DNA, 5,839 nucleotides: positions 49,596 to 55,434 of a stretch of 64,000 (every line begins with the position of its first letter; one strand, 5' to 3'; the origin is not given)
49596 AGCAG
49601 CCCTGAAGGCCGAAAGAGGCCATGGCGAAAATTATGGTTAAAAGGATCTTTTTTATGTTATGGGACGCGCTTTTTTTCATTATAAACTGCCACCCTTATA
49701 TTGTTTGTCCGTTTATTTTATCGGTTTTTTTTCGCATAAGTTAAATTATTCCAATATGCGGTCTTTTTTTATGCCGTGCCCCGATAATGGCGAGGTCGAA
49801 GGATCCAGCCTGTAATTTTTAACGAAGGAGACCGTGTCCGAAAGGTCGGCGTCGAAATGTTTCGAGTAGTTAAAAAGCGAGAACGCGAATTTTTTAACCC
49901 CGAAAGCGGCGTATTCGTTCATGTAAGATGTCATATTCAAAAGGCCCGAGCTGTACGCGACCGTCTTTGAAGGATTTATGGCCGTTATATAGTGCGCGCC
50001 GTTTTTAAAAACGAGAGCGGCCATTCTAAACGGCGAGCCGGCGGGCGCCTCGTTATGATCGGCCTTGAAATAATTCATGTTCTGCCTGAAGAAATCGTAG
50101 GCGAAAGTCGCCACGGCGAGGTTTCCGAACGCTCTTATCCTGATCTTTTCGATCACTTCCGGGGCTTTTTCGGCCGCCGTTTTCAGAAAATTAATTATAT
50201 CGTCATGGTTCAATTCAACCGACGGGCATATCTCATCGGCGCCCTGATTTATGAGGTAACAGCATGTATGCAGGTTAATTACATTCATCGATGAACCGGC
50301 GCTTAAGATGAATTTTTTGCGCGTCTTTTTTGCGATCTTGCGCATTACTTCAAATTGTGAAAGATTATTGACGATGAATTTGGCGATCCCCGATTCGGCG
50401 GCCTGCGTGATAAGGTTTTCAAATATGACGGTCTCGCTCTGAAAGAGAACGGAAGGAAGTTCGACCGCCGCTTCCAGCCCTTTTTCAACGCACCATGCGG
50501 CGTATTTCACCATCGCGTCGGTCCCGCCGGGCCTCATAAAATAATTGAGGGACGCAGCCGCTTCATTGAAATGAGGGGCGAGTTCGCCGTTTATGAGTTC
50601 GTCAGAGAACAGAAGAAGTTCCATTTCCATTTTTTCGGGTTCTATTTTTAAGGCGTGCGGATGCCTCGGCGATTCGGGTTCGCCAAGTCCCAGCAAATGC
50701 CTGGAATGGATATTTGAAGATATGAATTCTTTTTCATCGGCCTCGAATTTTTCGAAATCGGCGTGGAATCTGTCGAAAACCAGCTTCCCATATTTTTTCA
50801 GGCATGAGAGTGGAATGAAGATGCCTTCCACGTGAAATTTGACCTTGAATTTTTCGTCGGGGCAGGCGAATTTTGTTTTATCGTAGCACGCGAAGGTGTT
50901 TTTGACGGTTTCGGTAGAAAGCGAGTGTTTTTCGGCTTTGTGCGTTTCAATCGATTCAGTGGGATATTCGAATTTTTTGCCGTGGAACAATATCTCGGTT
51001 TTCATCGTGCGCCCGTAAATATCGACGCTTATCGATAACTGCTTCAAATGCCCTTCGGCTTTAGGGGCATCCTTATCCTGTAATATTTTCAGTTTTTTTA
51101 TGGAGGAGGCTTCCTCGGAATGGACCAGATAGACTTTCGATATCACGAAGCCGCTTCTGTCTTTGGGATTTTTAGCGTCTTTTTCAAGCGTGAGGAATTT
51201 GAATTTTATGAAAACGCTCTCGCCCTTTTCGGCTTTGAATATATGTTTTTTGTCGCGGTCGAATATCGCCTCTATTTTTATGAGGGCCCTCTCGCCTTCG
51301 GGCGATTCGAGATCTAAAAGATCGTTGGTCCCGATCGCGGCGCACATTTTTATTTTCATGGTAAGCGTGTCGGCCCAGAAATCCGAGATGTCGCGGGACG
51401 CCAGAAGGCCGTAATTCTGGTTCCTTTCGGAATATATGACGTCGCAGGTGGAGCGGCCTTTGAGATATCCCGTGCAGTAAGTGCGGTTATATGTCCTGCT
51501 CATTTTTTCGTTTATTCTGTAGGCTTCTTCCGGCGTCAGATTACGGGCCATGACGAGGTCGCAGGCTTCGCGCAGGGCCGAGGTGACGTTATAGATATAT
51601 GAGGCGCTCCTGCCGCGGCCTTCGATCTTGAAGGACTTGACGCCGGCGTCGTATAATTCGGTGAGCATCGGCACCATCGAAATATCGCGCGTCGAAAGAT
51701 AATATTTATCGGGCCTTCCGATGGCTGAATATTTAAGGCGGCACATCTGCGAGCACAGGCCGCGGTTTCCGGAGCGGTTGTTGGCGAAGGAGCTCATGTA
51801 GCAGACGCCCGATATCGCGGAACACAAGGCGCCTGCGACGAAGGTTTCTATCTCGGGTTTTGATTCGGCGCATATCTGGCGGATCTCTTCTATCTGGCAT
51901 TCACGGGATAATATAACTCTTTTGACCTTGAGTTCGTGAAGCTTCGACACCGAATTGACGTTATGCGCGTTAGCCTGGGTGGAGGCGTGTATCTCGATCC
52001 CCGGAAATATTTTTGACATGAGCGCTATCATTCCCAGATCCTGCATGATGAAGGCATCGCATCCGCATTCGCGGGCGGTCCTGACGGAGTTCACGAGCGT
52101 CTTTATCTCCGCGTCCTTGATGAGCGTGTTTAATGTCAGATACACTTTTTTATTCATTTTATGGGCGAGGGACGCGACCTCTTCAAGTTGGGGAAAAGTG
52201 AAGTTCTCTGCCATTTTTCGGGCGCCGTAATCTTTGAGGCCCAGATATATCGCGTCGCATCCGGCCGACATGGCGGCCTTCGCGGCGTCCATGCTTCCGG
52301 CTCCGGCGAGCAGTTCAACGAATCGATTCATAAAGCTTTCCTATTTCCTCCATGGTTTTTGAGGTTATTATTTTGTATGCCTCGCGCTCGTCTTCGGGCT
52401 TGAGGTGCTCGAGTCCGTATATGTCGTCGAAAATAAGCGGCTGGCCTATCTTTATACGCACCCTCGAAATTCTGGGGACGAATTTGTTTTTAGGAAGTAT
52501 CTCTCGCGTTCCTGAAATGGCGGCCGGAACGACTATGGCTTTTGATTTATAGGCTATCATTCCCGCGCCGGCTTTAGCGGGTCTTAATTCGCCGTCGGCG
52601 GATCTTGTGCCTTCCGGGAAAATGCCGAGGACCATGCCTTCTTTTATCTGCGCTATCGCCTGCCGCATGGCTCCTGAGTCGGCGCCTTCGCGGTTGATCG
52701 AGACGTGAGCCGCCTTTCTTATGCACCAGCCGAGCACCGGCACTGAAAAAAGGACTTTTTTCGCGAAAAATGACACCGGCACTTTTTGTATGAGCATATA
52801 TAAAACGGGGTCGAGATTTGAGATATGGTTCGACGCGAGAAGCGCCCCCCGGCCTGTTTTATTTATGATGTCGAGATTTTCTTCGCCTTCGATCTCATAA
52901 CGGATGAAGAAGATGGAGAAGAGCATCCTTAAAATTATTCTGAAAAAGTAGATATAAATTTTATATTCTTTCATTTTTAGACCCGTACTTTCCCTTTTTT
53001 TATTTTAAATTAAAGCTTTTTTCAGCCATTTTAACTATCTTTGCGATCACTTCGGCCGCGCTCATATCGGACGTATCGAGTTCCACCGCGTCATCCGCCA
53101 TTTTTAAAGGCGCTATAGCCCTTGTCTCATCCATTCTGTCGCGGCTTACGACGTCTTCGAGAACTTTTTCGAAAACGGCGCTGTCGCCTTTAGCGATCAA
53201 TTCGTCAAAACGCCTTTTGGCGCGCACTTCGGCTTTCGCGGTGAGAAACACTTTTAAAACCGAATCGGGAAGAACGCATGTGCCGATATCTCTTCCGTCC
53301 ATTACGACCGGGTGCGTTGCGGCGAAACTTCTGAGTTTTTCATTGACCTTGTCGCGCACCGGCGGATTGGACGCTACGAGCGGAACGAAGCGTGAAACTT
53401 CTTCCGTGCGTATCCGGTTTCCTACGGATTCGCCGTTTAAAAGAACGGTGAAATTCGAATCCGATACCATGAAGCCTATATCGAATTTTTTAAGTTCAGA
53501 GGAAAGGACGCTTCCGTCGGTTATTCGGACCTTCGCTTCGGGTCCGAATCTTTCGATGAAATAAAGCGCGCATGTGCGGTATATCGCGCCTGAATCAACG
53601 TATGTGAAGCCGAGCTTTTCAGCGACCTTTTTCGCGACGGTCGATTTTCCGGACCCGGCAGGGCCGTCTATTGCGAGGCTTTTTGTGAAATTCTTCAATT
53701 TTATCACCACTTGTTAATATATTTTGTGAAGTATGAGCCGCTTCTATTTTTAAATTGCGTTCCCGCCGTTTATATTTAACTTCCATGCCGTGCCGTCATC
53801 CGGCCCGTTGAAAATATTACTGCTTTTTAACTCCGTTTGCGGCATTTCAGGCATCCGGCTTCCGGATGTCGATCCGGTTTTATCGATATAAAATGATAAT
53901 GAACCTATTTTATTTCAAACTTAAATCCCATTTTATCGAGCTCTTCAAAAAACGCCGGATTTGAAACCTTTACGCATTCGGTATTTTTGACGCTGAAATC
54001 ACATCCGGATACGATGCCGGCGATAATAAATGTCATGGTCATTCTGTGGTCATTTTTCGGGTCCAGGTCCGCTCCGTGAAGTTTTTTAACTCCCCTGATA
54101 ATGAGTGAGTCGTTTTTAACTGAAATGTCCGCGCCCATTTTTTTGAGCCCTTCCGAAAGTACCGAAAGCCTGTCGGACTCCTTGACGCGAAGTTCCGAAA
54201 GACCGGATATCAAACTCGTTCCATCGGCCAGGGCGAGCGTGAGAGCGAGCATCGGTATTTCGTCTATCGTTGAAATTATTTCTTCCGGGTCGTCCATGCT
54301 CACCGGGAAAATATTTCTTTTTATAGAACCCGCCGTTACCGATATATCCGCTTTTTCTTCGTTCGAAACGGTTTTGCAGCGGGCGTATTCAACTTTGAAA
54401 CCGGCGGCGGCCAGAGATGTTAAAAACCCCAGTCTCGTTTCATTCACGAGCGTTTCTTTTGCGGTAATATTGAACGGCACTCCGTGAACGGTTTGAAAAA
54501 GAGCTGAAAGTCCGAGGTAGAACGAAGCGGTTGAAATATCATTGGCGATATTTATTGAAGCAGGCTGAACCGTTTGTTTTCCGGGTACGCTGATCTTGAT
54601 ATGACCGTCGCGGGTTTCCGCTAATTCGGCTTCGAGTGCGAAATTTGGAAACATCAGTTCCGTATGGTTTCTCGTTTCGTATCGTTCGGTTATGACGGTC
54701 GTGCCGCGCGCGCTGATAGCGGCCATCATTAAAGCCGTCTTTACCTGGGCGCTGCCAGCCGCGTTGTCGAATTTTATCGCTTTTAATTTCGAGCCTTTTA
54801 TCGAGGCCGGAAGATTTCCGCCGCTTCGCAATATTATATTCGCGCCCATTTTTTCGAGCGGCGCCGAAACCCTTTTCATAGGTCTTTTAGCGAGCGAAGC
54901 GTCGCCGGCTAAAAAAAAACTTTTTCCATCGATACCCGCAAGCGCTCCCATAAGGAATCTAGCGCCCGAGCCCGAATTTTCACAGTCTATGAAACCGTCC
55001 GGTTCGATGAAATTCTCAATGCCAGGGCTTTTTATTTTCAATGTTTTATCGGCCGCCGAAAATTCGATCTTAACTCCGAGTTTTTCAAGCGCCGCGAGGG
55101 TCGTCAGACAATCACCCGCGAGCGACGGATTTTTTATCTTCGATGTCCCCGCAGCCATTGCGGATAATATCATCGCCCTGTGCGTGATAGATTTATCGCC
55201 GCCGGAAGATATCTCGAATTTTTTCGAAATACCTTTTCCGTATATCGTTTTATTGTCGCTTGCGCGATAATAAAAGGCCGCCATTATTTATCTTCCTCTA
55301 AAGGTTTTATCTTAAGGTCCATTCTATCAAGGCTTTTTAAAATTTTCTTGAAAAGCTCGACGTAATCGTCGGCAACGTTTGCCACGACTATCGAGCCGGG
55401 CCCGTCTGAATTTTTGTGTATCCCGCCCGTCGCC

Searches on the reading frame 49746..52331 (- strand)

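Call 8: search_protein_families(library=pfam, proteins=[window:49746-52331:-], max_evalue=0.001)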
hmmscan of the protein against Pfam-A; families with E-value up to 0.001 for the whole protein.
window:49746-52331:- (861 aa): 1 family
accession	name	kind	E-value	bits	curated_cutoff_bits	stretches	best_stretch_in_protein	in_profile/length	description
PF01136.24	Peptidase_U32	-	3.1e-69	233.3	22.4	1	77-293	2-230/233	Peptidase family U32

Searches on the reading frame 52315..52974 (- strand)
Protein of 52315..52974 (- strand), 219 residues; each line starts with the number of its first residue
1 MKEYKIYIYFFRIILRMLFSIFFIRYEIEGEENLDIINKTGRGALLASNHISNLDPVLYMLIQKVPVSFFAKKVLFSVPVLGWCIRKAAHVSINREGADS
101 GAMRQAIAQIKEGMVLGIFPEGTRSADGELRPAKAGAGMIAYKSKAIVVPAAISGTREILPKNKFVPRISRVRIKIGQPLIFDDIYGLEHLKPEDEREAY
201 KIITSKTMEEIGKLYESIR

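Call 8: search_protein_families(library=pfam, proteins=[window:52315-52974:-], max_evalue=0.001)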
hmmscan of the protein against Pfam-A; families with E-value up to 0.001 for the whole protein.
window:52315-52974:- (219 aa): 2 families
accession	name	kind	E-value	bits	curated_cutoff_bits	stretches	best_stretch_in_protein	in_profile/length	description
PF01553.26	Acyltransferase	-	1e-27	97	23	1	27-154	3-132/132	Acyltransferase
PF03279.18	Lip_A_acyltrans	-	4.8e-05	23.1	22.3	1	25-153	104-239/295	Bacterial lipid A biosynthesis acyltransferase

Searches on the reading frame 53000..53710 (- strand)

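Call 8: search_protein_families(library=pfam, proteins=[window:53000-53710:-], max_evalue=0.001)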
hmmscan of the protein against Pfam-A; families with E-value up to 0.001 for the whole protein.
window:53000-53710:- (236 aa): 5 families
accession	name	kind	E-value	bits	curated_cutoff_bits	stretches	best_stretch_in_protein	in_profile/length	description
PF02224.24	Cytidylate_kin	-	1.5e-69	234.4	26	1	13-230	2-210/211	Cytidylate kinase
PF13189.12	Cytidylate_kin2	-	2.3e-12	47.9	28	1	13-166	3-127/176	Cytidylate kinase-like family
PF13207.12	AAA_17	-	3.4e-06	27.8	27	1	16-45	2-31/136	AAA domain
PF13238.12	AAA_18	-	1e-05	26.4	29.4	1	14-58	3-25/128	AAA domain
PF13671.12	AAA_33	-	0.00029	21.6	27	0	16-45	6-35/143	AAA domain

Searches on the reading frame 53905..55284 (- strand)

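Call 8: search_protein_families(library=pfam, proteins=[window:53905-55284:-], max_evalue=0.001)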
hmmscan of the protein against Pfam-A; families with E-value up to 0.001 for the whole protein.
window:53905-55284:- (459 aa): 1 family
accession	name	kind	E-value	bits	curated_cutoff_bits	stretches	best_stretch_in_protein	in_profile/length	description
PF00275.25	EPSP_synthase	-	8.5e-89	298.6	22.8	1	24-449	10-417/417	EPSP synthase (3-phosphoshikimate 1-carboxyvinyltransferase)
